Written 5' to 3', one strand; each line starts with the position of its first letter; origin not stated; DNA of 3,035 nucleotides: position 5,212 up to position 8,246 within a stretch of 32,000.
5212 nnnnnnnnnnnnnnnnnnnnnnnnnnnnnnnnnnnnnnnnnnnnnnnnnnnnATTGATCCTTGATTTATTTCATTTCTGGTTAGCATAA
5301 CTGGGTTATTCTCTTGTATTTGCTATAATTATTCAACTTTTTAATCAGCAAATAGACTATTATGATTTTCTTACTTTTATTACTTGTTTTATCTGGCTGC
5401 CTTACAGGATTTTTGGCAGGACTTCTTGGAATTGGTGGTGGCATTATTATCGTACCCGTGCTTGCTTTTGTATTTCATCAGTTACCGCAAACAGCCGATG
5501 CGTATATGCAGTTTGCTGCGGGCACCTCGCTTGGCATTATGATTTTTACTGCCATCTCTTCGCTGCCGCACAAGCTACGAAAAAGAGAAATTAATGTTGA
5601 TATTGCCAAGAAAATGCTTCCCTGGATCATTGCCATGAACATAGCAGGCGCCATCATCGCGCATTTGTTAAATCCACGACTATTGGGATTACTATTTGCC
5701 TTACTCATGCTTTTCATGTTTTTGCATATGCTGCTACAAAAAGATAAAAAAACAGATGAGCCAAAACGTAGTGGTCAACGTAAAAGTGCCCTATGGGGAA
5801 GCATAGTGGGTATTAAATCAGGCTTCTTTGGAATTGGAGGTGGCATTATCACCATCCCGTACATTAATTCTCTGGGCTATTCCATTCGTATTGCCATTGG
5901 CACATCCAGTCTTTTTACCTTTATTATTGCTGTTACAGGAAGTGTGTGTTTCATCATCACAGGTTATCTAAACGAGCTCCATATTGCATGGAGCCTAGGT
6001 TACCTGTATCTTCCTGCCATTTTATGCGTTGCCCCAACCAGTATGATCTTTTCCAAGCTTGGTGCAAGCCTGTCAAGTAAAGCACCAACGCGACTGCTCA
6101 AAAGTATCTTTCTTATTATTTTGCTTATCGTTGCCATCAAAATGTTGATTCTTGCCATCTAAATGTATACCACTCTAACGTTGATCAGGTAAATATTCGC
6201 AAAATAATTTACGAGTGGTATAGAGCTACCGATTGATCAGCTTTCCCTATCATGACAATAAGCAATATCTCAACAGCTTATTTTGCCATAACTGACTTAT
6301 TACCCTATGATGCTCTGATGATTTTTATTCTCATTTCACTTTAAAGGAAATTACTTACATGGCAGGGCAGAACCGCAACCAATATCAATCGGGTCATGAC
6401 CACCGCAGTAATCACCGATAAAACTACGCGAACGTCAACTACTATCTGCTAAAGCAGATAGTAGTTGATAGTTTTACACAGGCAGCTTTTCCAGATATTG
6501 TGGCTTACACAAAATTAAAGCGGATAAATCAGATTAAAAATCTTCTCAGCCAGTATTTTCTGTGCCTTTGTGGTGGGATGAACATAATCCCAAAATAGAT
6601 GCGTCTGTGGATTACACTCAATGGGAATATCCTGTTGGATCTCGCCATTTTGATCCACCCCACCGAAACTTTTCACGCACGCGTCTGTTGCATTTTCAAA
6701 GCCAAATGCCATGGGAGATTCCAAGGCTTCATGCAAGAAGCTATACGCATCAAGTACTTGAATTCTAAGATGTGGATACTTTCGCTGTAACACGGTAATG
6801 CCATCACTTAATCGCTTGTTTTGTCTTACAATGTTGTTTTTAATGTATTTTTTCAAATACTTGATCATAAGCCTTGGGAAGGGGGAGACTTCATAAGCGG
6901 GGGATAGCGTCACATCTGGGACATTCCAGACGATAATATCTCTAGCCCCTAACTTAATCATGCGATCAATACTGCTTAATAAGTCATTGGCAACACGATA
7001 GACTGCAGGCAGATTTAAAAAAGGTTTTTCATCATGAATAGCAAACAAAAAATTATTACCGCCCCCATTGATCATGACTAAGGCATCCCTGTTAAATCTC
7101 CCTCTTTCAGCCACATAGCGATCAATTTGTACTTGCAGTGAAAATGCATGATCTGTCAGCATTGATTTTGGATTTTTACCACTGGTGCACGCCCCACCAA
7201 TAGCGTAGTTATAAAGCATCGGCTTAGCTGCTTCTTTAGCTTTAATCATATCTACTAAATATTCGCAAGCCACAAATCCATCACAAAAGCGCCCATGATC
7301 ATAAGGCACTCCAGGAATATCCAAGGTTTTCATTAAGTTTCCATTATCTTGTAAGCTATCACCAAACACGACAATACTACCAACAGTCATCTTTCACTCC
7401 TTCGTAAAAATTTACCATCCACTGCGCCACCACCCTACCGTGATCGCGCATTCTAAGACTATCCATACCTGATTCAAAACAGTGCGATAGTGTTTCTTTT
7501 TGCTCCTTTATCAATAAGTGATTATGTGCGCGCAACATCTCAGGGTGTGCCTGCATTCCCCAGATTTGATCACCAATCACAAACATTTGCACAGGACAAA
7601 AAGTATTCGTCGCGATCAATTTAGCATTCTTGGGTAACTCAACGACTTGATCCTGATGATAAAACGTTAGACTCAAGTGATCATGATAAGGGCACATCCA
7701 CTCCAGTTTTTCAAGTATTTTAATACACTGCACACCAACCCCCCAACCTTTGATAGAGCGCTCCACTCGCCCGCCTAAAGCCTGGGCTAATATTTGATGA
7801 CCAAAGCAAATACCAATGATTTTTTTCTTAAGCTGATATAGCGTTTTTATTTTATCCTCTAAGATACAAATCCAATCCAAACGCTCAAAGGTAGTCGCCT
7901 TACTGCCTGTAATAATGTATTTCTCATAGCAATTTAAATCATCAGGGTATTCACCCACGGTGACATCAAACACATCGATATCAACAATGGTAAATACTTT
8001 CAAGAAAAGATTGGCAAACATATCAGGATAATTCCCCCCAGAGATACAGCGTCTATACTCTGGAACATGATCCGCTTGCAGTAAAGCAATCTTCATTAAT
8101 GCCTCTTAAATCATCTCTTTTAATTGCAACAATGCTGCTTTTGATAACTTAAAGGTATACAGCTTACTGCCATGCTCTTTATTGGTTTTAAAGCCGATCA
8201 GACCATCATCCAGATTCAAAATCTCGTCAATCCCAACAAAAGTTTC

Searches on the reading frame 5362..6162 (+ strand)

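Call 51: search_protein_families(library=pfam, proteins=[window:5362-6162:+], max_evalue=0.00001)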
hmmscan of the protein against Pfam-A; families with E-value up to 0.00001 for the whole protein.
window:5362-6162:+ (266 aa): 1 family
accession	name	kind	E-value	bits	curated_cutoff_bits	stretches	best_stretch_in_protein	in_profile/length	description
PF01925.25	TauE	-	1.2e-50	172.8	32.6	1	8-261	1-237/237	Sulfite exporter TauE/SafE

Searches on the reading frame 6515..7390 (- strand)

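Call 51: search_protein_families(library=pfam, proteins=[window:6515-7390:-], max_evalue=0.00001)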
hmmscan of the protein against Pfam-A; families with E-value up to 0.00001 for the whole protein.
window:6515-7390:- (291 aa): 1 family
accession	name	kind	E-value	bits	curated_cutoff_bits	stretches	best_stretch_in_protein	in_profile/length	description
PF00657.28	Lipase_GDSL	-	2.2e-21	77.4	23.6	1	6-284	1-208/208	GDSL-like Lipase/Acylhydrolase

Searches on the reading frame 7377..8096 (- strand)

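Call 51: search_protein_families(library=pfam, proteins=[window:7377-8096:-], max_evalue=0.00001)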
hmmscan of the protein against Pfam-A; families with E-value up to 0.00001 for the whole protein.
window:7377-8096:- (239 aa): 1 family
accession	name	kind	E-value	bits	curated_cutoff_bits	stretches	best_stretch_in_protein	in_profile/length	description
PF00117.34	GATase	-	1.9e-13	51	22.8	1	83-188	65-174/190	Glutamine amidotransferase class-I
